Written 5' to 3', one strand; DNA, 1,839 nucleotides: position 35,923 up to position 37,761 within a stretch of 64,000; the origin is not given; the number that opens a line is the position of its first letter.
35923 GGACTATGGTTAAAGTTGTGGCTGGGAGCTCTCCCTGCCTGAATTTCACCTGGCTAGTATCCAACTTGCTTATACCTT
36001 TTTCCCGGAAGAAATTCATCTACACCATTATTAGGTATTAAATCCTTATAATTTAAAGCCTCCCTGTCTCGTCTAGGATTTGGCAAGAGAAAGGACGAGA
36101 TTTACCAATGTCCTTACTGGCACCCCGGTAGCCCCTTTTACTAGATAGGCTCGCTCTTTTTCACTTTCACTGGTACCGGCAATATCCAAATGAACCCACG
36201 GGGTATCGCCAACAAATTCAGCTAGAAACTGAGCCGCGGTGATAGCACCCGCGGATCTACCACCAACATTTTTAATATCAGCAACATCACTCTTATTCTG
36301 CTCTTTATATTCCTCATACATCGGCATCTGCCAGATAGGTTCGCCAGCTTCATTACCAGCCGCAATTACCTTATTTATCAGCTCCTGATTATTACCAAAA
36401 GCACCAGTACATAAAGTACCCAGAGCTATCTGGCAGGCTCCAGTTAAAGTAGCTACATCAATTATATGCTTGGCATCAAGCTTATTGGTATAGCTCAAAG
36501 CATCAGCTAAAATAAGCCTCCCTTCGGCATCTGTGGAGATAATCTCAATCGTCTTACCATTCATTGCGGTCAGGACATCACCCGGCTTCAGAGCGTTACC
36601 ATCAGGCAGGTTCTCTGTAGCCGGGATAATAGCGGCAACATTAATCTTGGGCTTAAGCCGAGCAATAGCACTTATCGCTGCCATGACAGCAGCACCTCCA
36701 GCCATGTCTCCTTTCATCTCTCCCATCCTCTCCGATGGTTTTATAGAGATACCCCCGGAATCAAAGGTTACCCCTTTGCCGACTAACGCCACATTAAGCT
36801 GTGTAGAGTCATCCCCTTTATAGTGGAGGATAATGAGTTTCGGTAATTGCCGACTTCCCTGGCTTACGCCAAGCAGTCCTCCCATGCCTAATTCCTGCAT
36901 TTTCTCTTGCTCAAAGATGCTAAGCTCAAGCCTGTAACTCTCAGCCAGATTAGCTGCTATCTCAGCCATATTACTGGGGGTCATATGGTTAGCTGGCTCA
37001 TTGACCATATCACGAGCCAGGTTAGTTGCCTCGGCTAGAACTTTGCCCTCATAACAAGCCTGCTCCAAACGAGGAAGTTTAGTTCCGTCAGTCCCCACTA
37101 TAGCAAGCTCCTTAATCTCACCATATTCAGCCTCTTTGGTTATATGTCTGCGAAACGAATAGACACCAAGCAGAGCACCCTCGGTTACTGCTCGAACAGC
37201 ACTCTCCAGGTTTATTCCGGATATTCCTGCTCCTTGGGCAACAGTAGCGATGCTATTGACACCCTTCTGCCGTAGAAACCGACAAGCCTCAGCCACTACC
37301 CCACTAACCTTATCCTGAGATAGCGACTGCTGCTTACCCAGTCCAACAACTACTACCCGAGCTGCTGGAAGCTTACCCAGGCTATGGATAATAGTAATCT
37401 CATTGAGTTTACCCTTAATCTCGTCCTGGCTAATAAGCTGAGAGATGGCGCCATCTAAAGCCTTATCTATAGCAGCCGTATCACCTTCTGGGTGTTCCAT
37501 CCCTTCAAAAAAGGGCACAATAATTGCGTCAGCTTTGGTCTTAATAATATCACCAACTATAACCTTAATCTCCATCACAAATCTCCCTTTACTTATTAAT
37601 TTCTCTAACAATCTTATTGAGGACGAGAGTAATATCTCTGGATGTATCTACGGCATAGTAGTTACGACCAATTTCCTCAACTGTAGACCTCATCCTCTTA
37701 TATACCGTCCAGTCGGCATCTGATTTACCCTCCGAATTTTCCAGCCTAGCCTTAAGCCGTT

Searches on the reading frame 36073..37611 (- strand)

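Call 75: search_protein_families(library=pfam, proteins=[window:36073-37611:-], max_evalue=0.00001)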
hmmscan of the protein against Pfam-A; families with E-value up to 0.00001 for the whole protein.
window:36073-37611:- (512 aa): 2 families
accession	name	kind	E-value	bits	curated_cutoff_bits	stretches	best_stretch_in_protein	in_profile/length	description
PF00883.26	Peptidase_M17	-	3.6e-127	424.4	25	1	197-503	1-310/310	Cytosol aminopeptidase family, catalytic domain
PF02789.23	Peptidase_M17_N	-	2.9e-25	89.1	23.4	1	31-155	1-124/129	Cytosol aminopeptidase family, N-terminal domain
